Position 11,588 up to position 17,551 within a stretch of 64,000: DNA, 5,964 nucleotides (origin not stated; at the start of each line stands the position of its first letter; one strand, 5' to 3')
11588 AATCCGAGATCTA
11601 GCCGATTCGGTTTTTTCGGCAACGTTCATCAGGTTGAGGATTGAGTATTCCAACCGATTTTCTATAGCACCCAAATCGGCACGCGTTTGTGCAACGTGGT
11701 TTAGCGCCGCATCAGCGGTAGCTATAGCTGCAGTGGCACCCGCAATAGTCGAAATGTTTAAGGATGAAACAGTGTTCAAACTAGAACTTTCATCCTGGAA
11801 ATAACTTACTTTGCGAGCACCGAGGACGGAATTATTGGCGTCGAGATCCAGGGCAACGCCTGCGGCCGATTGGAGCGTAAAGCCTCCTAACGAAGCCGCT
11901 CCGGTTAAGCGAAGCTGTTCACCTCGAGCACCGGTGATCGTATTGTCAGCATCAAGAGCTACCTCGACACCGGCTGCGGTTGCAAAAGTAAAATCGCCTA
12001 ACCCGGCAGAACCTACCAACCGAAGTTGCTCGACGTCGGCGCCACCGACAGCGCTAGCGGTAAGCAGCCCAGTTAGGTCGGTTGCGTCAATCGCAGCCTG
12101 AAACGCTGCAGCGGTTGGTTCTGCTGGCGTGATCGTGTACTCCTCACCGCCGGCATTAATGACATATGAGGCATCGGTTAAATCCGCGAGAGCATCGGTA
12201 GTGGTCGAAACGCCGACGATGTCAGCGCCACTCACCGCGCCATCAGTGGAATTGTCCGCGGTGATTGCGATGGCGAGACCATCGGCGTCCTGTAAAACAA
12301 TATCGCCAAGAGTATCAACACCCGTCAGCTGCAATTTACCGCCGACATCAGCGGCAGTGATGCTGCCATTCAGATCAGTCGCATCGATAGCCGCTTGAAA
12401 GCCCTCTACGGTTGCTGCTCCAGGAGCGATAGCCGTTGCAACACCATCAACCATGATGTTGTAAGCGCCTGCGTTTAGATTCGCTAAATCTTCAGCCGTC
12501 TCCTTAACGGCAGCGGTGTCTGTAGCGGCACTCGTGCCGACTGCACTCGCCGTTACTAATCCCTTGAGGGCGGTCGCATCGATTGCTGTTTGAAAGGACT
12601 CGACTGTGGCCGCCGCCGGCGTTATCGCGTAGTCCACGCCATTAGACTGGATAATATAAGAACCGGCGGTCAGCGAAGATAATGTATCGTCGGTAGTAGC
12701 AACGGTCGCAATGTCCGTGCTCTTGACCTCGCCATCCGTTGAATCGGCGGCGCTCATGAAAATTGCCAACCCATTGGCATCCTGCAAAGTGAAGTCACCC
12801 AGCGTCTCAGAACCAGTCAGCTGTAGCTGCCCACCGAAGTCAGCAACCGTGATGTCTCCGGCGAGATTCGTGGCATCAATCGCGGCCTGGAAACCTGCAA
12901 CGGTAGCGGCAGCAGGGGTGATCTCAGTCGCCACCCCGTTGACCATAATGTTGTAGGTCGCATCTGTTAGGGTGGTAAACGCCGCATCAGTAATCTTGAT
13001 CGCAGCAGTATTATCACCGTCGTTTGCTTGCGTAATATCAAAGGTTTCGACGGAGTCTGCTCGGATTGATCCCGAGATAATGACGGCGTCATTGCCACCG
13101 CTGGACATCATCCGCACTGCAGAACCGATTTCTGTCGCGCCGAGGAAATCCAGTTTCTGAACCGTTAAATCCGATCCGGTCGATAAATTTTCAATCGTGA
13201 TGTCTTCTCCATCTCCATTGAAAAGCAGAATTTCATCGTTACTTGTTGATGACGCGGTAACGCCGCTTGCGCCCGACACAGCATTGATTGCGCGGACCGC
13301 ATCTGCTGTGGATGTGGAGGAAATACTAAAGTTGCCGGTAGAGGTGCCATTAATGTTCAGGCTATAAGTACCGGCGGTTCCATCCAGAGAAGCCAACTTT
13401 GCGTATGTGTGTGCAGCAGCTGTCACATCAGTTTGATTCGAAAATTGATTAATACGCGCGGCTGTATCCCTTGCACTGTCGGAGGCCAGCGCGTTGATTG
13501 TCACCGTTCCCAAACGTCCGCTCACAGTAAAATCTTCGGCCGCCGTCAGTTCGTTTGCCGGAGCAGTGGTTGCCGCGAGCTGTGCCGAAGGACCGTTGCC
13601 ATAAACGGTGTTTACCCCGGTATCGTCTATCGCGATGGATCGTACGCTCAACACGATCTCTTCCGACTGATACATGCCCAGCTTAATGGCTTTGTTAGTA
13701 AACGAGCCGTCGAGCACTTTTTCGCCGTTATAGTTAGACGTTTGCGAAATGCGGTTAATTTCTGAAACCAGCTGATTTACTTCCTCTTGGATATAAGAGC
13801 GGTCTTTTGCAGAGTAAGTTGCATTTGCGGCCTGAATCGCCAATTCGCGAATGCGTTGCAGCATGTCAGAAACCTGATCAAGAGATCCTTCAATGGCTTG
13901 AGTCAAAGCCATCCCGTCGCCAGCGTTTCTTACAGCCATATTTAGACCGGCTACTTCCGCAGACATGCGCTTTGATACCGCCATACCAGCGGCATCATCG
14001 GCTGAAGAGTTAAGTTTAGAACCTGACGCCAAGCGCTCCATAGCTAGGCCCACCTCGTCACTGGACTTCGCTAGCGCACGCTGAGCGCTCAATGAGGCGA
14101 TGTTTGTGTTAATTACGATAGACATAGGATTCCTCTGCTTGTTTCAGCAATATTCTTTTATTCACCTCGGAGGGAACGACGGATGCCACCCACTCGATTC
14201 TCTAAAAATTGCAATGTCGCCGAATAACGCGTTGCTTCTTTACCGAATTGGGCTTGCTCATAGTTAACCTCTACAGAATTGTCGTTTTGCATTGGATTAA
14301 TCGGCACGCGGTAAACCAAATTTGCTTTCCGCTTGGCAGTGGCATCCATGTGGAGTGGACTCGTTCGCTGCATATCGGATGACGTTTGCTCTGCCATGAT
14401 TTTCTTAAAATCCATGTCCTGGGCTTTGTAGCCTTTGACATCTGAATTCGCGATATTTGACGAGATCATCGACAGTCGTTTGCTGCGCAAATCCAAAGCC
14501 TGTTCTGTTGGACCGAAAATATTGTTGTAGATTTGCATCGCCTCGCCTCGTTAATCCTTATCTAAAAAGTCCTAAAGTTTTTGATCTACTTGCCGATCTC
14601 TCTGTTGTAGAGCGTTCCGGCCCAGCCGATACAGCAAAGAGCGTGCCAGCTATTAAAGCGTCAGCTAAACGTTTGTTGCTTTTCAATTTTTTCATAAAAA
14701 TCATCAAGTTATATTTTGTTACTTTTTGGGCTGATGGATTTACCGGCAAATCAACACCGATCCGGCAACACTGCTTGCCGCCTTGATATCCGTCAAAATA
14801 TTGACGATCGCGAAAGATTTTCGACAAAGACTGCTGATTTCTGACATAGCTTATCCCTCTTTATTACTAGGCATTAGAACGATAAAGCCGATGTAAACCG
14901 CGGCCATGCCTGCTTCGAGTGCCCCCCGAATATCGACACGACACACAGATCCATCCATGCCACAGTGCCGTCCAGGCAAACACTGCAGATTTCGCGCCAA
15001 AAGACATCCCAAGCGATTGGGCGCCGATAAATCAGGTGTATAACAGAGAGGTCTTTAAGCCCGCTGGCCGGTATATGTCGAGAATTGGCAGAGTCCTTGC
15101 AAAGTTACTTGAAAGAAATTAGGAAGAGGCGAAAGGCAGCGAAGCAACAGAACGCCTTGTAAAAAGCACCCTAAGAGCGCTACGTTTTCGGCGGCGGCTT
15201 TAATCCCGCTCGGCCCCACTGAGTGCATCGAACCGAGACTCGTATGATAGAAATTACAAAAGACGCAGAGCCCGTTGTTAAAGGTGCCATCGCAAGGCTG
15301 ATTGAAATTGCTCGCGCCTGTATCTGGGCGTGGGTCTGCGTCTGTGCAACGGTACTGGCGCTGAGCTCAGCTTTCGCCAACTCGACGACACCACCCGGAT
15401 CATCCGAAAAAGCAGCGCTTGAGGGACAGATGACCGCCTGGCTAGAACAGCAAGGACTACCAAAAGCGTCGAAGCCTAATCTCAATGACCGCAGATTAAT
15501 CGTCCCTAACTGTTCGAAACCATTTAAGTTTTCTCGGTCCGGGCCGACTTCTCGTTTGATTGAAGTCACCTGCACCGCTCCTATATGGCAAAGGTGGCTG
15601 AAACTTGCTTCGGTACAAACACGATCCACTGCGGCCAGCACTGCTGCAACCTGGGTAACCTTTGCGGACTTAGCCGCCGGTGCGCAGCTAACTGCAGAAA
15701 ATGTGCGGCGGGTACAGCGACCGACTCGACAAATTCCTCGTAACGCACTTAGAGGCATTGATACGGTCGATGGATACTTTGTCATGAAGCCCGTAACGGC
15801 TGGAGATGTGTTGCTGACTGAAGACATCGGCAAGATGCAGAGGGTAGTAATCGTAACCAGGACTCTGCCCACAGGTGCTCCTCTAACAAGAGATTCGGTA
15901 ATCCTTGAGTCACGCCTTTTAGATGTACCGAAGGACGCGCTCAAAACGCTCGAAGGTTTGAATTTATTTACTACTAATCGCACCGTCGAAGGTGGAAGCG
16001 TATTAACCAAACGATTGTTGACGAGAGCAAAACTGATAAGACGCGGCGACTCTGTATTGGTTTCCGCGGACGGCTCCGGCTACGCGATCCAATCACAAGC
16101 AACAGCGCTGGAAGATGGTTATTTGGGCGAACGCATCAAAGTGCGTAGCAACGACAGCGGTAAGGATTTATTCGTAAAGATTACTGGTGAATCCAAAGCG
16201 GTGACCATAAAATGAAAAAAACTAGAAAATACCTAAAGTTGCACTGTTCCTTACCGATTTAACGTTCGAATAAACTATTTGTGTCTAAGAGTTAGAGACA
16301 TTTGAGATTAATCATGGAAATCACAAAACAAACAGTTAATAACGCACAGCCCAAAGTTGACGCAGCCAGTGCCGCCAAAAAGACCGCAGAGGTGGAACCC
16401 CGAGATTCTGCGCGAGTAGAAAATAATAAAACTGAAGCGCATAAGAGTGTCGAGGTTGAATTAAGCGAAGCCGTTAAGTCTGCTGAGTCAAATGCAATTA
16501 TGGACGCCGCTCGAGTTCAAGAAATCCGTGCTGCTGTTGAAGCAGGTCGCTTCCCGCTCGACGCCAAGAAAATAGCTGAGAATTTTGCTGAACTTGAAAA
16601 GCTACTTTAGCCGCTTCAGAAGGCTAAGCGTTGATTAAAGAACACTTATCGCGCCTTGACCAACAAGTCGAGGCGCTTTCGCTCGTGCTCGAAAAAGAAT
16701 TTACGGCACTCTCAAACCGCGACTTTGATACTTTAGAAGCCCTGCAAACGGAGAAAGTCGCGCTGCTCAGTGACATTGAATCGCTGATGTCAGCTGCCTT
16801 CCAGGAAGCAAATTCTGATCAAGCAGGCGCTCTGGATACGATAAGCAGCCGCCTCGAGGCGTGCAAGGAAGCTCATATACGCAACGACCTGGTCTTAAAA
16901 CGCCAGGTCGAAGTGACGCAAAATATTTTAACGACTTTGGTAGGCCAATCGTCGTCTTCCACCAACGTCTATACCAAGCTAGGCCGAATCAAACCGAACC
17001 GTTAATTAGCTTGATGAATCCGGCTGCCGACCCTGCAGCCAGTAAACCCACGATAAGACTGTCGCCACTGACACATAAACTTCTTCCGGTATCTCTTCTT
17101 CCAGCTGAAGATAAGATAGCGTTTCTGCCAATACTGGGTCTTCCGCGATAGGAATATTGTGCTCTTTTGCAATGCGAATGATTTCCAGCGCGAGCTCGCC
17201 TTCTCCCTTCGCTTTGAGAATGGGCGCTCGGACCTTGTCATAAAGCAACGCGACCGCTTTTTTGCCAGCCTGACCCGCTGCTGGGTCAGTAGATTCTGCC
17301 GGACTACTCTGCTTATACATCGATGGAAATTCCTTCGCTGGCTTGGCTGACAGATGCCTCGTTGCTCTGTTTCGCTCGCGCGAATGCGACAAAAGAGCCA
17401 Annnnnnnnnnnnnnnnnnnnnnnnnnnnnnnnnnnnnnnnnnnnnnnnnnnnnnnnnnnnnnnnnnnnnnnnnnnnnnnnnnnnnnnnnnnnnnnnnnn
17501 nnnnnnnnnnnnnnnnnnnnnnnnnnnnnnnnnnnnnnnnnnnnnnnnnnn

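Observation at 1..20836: Candidate uncharacterised flagellar type: hook, junction and filament all carry large inserts, plus a dedicated envelope module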

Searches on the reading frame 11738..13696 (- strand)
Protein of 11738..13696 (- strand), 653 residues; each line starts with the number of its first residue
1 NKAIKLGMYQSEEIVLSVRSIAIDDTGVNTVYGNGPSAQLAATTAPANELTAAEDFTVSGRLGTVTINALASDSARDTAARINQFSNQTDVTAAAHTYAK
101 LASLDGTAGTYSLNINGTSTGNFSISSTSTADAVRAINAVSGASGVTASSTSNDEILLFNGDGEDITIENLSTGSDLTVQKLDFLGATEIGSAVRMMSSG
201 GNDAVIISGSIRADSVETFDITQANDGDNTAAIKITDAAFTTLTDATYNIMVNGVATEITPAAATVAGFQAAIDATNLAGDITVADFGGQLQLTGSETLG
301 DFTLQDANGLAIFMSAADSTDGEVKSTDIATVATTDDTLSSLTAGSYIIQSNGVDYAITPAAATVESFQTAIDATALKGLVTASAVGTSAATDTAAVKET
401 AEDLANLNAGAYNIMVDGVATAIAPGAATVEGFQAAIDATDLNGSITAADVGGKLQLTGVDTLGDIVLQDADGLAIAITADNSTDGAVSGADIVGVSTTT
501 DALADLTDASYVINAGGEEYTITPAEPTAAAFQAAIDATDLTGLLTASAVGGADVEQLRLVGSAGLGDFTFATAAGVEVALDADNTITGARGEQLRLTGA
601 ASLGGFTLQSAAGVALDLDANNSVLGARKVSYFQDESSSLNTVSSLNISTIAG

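Call 30: search_protein_families(library=pfam, proteins=[window:11738-13696:-], max_evalue=1)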
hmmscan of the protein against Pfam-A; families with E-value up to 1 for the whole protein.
seq(653 aa): 2 families
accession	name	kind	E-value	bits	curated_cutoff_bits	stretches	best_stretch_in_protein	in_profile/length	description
PF07196.18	Flagellin_IN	-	0.00069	20.2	22.7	2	112-160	1-53/55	Flagellin hook IN motif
PF20205.3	DUF6567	-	0.053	13.9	27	1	70-151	16-96/123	Family of unknown function (DUF6567)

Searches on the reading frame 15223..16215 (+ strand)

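Call 4: search_protein_families(library=pfam, proteins=[window:15223-16215:+], max_evalue=0.01)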
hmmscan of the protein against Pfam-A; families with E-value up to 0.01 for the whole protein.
window:15223-16215:+ (330 aa): 2 families
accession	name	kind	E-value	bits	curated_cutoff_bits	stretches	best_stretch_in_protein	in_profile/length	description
PF13144.11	ChapFlgA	-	5.8e-21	75.2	23.8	1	207-325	2-119/122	Chaperone for flagella basal body P-ring formation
PF08666.17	SAF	-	2.9e-07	31.4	21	1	148-202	8-62/63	SAF domain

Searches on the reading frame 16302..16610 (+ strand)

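Call 4: search_protein_families(library=pfam, proteins=[window:16302-16610:+], max_evalue=0.01)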
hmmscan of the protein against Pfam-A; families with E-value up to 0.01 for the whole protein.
window:16302-16610:+ (102 aa): 1 family
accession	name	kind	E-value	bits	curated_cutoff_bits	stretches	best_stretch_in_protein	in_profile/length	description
PF04316.19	FlgM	-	5.2e-08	33.4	25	1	52-94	3-52/55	Anti-sigma-28 factor, FlgM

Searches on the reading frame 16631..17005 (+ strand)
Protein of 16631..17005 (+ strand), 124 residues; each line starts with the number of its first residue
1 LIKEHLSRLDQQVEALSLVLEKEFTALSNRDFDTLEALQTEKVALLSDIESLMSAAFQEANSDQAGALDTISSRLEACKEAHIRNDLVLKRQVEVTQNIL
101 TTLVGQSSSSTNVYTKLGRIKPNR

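Call 4: search_protein_families(library=pfam, proteins=[window:16631-17005:+], max_evalue=0.01)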
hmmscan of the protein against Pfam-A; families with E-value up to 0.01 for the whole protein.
window:16631-17005:+ (124 aa): 1 family
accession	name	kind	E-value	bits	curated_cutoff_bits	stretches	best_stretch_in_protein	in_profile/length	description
PF05130.17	FlgN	-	1.8e-10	41.9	30.5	2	3-52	7-56/147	FlgN protein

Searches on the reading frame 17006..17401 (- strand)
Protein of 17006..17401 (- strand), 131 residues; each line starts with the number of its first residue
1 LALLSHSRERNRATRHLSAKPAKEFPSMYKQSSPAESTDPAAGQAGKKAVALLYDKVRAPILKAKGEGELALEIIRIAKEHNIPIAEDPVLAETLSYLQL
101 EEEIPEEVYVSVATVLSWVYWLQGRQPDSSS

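Call 30: search_protein_families(library=pfam, proteins=[window:17006-17401:-], max_evalue=1)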
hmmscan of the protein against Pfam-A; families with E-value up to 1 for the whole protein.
window:17006-17401:- (131 aa): 1 family
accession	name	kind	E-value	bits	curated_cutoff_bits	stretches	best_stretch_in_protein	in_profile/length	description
PF01312.24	Bac_export_2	-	2.2e-19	70.3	24.4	1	49-119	262-335/335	FlhB HrpN YscU SpaS Family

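Call 61: search_protein_families(library=ncbifam, proteins=[window:17006-17401:-], max_evalue=0.1)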
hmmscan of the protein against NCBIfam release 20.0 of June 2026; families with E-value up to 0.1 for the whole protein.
window:17006-17401:- (131 aa): 8 families
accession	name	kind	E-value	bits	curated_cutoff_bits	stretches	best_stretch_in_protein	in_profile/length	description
TIGR00789.1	flhB_rel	hypoth_equivalog_domain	3.5e-23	81.6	117.35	1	47-123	3-81/84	FlhB-like flagellar biosynthesis protein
TIGR00328.1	flhB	equivalog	7.4e-19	68.1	349.25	1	49-125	268-347/348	flagellar biosynthesis protein FlhB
TIGR01404.2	FlhB_rel_III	equivalog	1.1e-13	51.4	358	1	49-120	265-339/341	type III secretion system export apparatus subunit SctU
NF009411.0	PRK12772.1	equivalog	2.5e-13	49.3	739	1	49-125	530-609/610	fused FliR family export protein/FlhB family type III secretion system protein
NF009117.0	PRK12468.1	equivalog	8.9e-13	47.8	712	1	46-123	271-351/386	flagellar biosynthesis protein FlhB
NF009412.0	PRK12773.1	equivalog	3.9e-09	35.2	886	1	46-118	566-641/649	flagellar biosynthesis protein FlhB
NF009364.0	PRK12721.1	equivalog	9.2e-08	31.6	381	1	49-120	267-341/352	EscU/YscU/HrcU family type III secretion system export apparatus switch protein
NF004950.0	PRK06298.1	equivalog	2e-05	23.9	434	1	49-129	268-351/360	type III secretion system protein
